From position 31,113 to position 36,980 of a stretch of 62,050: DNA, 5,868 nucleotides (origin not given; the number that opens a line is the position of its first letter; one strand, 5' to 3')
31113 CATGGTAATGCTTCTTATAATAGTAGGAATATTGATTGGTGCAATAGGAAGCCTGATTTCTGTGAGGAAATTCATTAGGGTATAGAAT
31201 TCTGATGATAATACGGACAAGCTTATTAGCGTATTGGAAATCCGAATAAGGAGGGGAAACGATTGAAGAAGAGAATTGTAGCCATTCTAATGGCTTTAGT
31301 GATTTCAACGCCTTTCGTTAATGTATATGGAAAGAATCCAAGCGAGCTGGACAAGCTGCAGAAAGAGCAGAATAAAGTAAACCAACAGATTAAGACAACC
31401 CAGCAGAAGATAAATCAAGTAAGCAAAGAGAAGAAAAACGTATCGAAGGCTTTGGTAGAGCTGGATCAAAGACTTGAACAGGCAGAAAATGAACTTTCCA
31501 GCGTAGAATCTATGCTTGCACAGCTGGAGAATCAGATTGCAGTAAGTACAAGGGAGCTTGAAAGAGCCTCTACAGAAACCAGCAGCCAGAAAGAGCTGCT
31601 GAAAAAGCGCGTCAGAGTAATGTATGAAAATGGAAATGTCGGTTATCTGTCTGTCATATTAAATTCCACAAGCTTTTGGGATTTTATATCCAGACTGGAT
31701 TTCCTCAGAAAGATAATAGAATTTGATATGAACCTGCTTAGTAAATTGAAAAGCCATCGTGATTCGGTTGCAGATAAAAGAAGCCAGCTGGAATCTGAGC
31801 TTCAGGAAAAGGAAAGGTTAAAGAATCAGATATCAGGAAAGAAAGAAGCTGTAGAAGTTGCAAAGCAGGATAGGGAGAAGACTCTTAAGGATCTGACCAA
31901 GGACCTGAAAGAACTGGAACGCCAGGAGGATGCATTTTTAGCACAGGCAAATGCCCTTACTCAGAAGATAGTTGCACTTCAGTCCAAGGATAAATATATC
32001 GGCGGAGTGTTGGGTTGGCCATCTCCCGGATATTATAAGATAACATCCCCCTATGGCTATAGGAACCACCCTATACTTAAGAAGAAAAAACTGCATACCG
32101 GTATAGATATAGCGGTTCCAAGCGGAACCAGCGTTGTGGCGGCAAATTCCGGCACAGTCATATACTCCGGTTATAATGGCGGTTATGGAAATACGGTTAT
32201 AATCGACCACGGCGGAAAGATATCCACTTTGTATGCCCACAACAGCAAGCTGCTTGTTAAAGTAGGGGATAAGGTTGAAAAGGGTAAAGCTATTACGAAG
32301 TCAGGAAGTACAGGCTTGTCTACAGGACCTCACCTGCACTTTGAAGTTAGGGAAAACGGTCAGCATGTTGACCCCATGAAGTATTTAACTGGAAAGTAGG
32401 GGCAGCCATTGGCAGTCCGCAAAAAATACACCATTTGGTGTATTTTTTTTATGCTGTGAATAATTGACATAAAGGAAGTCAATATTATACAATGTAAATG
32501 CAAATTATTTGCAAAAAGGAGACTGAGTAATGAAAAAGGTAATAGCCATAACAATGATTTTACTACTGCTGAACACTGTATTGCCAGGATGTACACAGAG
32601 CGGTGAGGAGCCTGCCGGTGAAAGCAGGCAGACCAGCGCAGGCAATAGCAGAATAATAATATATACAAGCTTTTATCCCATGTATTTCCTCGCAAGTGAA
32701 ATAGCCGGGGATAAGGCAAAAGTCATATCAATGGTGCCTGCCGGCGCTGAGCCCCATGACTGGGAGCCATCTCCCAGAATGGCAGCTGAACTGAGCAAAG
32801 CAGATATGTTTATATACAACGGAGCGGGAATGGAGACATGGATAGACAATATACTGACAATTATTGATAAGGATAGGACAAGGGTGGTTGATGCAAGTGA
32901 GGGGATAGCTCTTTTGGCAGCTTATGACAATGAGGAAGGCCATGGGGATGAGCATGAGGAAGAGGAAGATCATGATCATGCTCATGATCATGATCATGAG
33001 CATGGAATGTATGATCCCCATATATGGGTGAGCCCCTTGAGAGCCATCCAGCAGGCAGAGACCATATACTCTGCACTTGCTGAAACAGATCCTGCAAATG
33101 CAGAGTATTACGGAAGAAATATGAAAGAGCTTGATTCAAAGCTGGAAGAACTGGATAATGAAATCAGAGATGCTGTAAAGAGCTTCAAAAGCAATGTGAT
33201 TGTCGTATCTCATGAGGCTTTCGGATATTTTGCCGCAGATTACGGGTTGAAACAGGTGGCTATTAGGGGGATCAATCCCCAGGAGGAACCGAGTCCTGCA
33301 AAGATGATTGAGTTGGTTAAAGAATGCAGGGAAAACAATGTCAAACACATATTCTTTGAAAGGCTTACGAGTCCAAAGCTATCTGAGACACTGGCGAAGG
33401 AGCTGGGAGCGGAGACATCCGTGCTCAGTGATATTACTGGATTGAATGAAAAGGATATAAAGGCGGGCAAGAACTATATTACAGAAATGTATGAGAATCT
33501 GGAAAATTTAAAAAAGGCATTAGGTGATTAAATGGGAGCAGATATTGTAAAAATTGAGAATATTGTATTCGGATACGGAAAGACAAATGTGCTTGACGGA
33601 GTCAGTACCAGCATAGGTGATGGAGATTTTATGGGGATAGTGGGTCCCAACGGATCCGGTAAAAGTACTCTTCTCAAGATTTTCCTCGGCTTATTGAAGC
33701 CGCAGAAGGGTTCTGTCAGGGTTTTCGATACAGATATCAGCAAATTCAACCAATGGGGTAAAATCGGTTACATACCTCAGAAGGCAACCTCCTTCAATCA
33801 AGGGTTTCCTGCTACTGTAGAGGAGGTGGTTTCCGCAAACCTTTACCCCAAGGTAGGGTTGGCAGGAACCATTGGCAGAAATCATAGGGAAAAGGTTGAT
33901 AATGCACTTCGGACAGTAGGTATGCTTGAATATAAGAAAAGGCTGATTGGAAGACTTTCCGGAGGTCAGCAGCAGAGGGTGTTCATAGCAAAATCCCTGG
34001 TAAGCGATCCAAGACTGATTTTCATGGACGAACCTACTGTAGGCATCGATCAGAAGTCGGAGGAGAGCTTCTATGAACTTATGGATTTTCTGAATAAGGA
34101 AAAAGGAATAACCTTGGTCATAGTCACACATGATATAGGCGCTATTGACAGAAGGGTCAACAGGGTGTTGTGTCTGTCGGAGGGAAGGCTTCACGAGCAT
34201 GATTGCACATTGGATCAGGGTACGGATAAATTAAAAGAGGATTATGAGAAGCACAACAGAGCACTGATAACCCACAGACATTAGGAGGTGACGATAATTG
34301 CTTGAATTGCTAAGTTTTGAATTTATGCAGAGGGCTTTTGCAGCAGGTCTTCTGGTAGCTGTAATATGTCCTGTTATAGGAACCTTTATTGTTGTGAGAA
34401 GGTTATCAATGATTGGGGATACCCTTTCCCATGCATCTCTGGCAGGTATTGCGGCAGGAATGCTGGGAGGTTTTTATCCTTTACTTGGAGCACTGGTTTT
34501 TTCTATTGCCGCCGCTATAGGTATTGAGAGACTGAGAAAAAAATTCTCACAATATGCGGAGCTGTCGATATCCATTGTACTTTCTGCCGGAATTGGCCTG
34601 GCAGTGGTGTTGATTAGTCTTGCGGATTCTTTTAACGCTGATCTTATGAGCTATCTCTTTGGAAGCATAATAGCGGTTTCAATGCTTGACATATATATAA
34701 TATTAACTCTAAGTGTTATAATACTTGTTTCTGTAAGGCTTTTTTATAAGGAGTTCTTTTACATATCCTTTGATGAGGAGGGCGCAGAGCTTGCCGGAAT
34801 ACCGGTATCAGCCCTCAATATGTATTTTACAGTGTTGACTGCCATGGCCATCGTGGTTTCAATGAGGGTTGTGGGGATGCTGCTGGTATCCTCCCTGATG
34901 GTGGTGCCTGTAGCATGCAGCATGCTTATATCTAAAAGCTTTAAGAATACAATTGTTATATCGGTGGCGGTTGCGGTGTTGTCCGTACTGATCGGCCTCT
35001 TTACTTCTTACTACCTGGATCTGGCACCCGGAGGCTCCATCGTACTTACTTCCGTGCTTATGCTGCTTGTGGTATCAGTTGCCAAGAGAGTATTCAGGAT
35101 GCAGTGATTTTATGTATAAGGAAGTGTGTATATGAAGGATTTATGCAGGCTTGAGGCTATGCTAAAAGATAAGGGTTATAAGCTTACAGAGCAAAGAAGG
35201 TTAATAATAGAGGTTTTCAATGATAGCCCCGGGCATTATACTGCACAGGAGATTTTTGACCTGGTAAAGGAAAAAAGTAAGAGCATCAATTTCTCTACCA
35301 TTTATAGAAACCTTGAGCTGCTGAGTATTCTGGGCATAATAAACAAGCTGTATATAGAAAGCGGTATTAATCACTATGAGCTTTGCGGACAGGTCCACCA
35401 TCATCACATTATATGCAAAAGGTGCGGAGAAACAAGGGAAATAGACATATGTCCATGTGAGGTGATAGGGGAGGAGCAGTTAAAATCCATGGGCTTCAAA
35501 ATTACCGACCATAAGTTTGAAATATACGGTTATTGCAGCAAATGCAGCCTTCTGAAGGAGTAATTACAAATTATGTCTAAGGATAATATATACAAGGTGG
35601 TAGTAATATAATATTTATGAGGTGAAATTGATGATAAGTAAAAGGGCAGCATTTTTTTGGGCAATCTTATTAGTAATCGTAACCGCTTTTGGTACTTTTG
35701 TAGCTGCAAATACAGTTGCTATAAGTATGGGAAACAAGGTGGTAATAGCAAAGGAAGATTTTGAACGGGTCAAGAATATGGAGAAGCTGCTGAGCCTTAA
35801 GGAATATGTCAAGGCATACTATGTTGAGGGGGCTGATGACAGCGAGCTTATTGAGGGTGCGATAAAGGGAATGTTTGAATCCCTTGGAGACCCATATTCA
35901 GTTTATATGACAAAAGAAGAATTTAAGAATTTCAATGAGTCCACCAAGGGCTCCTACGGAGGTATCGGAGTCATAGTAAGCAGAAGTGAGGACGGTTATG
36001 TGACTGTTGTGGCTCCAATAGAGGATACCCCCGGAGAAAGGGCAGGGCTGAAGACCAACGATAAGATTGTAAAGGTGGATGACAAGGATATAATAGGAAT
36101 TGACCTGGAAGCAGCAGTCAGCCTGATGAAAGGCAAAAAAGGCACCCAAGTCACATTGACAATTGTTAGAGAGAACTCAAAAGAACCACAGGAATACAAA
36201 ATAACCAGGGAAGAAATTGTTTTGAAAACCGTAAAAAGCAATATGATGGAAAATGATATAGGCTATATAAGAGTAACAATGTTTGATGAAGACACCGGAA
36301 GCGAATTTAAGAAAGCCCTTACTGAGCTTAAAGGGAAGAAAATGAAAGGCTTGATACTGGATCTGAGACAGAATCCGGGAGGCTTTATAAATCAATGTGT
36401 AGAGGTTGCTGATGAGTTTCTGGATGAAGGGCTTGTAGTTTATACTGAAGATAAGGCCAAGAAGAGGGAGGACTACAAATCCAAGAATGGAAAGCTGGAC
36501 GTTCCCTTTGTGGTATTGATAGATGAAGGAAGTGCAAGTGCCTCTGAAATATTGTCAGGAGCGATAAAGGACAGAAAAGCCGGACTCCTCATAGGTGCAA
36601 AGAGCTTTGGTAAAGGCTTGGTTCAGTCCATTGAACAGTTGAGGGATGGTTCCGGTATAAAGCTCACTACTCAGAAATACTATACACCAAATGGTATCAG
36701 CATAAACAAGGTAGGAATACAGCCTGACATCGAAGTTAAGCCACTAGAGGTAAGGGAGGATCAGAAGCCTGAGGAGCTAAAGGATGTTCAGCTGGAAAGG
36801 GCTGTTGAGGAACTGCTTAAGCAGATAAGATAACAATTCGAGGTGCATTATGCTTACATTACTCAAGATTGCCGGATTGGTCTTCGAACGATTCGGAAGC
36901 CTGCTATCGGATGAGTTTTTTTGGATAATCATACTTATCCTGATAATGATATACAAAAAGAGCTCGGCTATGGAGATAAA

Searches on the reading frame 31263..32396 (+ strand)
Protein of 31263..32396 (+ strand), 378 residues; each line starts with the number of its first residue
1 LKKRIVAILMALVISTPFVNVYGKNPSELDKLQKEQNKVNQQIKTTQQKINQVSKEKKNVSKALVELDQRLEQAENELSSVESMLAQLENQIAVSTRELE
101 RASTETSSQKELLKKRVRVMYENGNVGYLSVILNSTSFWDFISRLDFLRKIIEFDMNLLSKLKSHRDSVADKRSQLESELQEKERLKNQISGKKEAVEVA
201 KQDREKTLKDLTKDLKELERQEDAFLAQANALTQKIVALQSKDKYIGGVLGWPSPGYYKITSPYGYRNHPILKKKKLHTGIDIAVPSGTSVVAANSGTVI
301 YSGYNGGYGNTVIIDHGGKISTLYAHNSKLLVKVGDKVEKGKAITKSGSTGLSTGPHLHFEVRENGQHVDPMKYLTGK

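Call 35: search_protein_families(library=ncbifam, proteins=[window:31263-32396:+], max_evalue=0.00001)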
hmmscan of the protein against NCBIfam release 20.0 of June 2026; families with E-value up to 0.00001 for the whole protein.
window:31263-32396:+ (378 aa): 16 families
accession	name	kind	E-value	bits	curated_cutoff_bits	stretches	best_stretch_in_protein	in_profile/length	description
NF008652.0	PRK11649.1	equivalog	3.1e-30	105.2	341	1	248-372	282-407/439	murein DD-endopeptidase MepM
NF052530.1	Heli_ShapePgp3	exception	5.4e-28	97.9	300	1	198-375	89-264/270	peptidoglycan metallopeptidase Pgp3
NF041208.1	celldiv_DipM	equivalog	2.3e-27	96.3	740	1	275-375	316-417/419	cell division endopeptidase DipM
NF053825.1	PdgNdpepShyA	equivalog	2.7e-27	95.5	700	1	253-373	270-391/425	peptidoglycan DD-endopeptidase ShyA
NF008644.1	PRK11637.1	equivalog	5.3e-25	88.2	270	2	278-375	286-383/385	murein hydrolase activator EnvC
NF052336.1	PdgHdaseHSB100310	equivalog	9.8e-25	87.6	500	1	225-369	10-148/316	peptidoglycan hydrolase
NF052529.1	PG_M23_Pgp6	exception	3.9e-24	85.1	600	1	275-375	332-432/452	peptidoglycan metallopeptidase Pgp6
NF053824.1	PdgNdpepShyC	equivalog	8.8e-23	80.9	700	1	266-371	284-389/429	peptidoglycan DD-endopeptidase ShyC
NF040883.1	amid_act_ActS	equivalog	1.8e-22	79.8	375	1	256-376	121-234/242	amidase activator ActS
NF008123.1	PRK10871.1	equivalog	1.4e-21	77.4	311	1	279-376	266-363/365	murein hydrolase activator NlpD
NF053738.1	S2SprSpoIIQBc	equivalog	1.7e-18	67.1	250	1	278-376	122-224/232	stage II sporulation protein SpoIIQ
NF050804.1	CellDivDipMCaul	equivalog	3.8e-16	59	900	1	278-364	528-615/634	cell division endopeptidase DipM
NF045487.1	ASRP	equivalog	8.8e-10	37.8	300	0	25-117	374-469/593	archaea-specific SMC-related protein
NF046104.1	PptglHdxlasePcsB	equivalog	1.5e-09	37.5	450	1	1-235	1-227/400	peptidoglycan hydrolase PcsB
NF004799.0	PRK06148.1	subfamily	2.2e-07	29.3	1128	1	272-363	435-538/1015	hypothetical protein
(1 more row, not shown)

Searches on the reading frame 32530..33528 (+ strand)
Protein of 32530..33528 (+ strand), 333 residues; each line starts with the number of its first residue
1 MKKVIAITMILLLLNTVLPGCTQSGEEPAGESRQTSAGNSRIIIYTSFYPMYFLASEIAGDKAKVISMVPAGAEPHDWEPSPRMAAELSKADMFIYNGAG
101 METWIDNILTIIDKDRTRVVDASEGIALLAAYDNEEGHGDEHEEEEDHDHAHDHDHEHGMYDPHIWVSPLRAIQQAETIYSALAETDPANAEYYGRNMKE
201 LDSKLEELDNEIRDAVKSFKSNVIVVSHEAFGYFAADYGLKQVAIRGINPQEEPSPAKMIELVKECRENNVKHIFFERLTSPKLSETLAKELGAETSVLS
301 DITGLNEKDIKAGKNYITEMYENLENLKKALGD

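Call 36: search_protein_families(library=ncbifam, proteins=[window:32530-33528:+], max_evalue=0.00001)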
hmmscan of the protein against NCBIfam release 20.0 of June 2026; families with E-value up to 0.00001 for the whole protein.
window:32530-33528:+ (333 aa): 8 families
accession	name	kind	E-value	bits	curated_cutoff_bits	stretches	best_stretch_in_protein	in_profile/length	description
NF033605.1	Zn_bnd_ABC_AdcA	exception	1.6e-61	208.8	700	1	1-333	1-324/517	zinc ABC transporter substrate-binding lipoprotein AdcA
NF040870.1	AztC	equivalog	4.6e-51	173.9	350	1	47-331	4-277/277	zinc ABC transporter substrate-binding protein AztC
NF007091.2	PRK09545.1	equivalog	5.2e-44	150.7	268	1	43-302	26-290/318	zinc ABC transporter substrate-binding protein ZnuA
NF053842.1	MnTportMntCDein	equivalog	1.1e-39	136.3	400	1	57-327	21-278/281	manganese ABC transporter substrate-binding protein MntC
NF047355.1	ABC_bind_Mn_Staph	exception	2e-36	125.8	500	1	1-330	1-307/309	manganese ABC transporter substrate-binding lipoprotein MntC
NF053703.1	Mn_SBP_EfaA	exception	1.1e-34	120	485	2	157-331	134-309/310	Mn/Fe ABC transporter substrate-binding lipoprotein EfaA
NF040928.1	ABC_lipo_SloC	subfamily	8.1e-34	117.1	525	2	154-331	124-302/304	metal ABC transporter substrate-binding lipoprotein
TIGR03772.1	anch_rpt_subst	equivalog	1.6e-29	102.9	350.45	2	155-331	310-485/486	anchored repeat ABC transporter, substrate-binding protein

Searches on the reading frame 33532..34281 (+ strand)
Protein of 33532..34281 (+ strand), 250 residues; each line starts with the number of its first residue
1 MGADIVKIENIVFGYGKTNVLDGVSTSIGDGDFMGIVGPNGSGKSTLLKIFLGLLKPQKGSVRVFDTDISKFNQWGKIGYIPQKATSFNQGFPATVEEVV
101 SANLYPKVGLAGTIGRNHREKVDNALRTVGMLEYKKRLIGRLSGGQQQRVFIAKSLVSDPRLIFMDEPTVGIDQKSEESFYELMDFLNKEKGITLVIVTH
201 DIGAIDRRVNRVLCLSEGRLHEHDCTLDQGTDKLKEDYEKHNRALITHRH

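Call 36: search_protein_families(library=ncbifam, proteins=[window:33532-34281:+], max_evalue=0.00001)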
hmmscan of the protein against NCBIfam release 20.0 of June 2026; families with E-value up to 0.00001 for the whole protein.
window:33532-34281:+ (250 aa): 186 families (the best 25 are shown)
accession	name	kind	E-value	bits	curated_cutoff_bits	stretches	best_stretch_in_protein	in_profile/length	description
NF040873.1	AztA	equivalog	1.1e-47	162.1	220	1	14-213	1-190/191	zinc ABC transporter ATP-binding protein AztA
NF053840.1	MnTportMntADein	equivalog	2.7e-44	151.5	400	1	6-213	2-204/240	manganese ABC transporter ATP-binding protein MntA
TIGR01188.1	drrA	subfamily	1.3e-41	142.9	312.45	1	15-226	3-208/302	daunorubicin resistance ABC transporter, ATP-binding protein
TIGR03771.1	anch_rpt_ABC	equivalog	2.1e-41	142.1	268.8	1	28-216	3-187/223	anchored repeat-type ABC transporter ATP-binding subunit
TIGR04520.1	ECF_ATPase_1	equivalog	2.7e-41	141.8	315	1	6-223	1-217/269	energy-coupling factor transporter ATPase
TIGR04521.1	ECF_ATPase_2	equivalog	1.5e-40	139.1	330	1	9-224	4-227/279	energy-coupling factor transporter ATPase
TIGR02673.1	FtsE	equivalog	1.8e-39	135.7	264.85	1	5-219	1-214/214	cell division ATP-binding protein FtsE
NF008409.0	PRK11231.1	equivalog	1.6e-38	132.5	375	1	6-222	3-218/255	Fe(3+) dicitrate ABC transporter ATP-binding protein FecE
NF010068.0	PRK13548.1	equivalog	4.2e-38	130.9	261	1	4-225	4-226/261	heme ABC transporter ATP-binding protein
NF011630.0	PRK15056.1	equivalog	1.4e-37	129.4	393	1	11-206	14-206/274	manganese/iron ABC transporter ATP-binding protein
NF010156.0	PRK13635.1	equivalog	1.9e-37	128.9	392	1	3-223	3-221/279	energy-coupling factor ABC transporter ATP-binding protein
TIGR02315.1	ABC_phnC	equivalog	4.6e-37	127.7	266.1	1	5-221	1-225/243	phosphonate ABC transporter ATP-binding protein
TIGR02211.1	LolD_lipo_ex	equivalog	1e-36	126.6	307.75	1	17-221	17-220/221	lipoprotein-releasing ABC transporter ATP-binding protein LolD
TIGR03864.1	PQQ_ABC_ATP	hypoth_equivalog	1.1e-36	126.4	302.25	1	6-226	2-216/236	ABC transporter, ATP-binding subunit, PQQ-dependent alcohol dehydrogenase system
TIGR03608.1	L_ocin_972_ABC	subfamily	3.9e-36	124.5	254.85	1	8-213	1-204/206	putative bacteriocin export ABC transporter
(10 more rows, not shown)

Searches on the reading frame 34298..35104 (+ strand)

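Call 36: search_protein_families(library=ncbifam, proteins=[window:34298-35104:+], max_evalue=0.00001)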
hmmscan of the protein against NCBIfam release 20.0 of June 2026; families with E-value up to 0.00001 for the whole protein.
window:34298-35104:+ (269 aa): 4 families
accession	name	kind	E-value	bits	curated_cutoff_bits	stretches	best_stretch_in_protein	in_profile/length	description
NF040871.1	AztB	equivalog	8.8e-56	189.4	280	1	2-251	4-253/254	zinc ABC transporter permease AztB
NF040927.1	ABC_perm_SloB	subfamily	1.5e-44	152.8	460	1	3-259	5-260/271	metal ABC transporter permease subunit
TIGR03770.1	anch_rpt_perm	equivalog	1.2e-34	120.3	296.8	1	7-258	14-265/270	anchored repeat-type ABC transporter permease subunit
NF007089.0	PRK09543.1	equivalog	1.8e-34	119.5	284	1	9-264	4-258/261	zinc ABC transporter permease subunit ZnuB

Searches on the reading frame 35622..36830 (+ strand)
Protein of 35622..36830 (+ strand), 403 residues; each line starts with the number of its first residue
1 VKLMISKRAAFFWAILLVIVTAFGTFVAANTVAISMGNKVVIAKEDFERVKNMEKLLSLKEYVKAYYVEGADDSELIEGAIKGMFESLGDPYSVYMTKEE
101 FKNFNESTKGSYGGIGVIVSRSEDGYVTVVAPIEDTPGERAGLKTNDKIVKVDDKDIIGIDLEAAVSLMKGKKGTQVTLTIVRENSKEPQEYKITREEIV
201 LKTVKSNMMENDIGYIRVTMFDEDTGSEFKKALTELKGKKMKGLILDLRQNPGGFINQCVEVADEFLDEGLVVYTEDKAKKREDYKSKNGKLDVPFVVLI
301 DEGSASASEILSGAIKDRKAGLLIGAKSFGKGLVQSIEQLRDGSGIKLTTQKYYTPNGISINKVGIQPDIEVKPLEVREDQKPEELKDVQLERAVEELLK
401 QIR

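Call 36: search_protein_families(library=ncbifam, proteins=[window:35622-36830:+], max_evalue=0.00001)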
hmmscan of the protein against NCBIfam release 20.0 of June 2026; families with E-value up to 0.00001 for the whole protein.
window:35622-36830:+ (403 aa): 11 families
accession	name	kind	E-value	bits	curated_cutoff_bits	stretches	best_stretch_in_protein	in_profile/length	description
TIGR00225.1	prc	subfamily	2.8e-111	371.8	218.6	1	66-386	4-327/335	C-terminal processing peptidase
NF052377.1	lmo1851_S41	exception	2.1e-110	369.6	725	1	12-373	7-368/468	lmo1851 family serine protease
TIGR03900.1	prc_long_Delta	hypoth_equivalog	6.2e-96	322.3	660.95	1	62-381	89-413/973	MXAN_5808 family serine peptidase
NF045590.1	Cterm_S41_CtpC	exception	1.8e-95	320.2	665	1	61-402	68-414/418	carboxyl-terminal processing protease CtpC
NF045588.1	Cterm_S41_CtpA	exception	1.4e-88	297.5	625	1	72-398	70-401/401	carboxyl-terminal processing protease CtpA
NF045589.1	Cterm_S41_CtpB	exception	8.6e-87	291.5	633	1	80-377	84-385/416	carboxyl-terminal processing protease CtpB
NF045591.1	Cterm_S41_CtpZ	exception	1e-76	258.3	525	1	72-399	70-398/403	carboxyl-terminal processing protease CtpZ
NF051464.1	tail_spec_CT441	exception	2.8e-54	184.9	700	1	44-385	179-537/645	tail-specific protease Tsp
NF008388.1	PRK11186.1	exception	9.3e-46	156.5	825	1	85-388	218-541/663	carboxy terminal-processing peptidase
NF058627.1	S41_Gfo1087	equivalog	1.6e-11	43.8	455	1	90-264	94-275/489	GFO_1087 family putative carboxy terminal peptidase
NF033424.1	chlamy_CPAF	equivalog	3.1e-09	36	250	0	207-266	299-359/564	protease-like activity factor CPAF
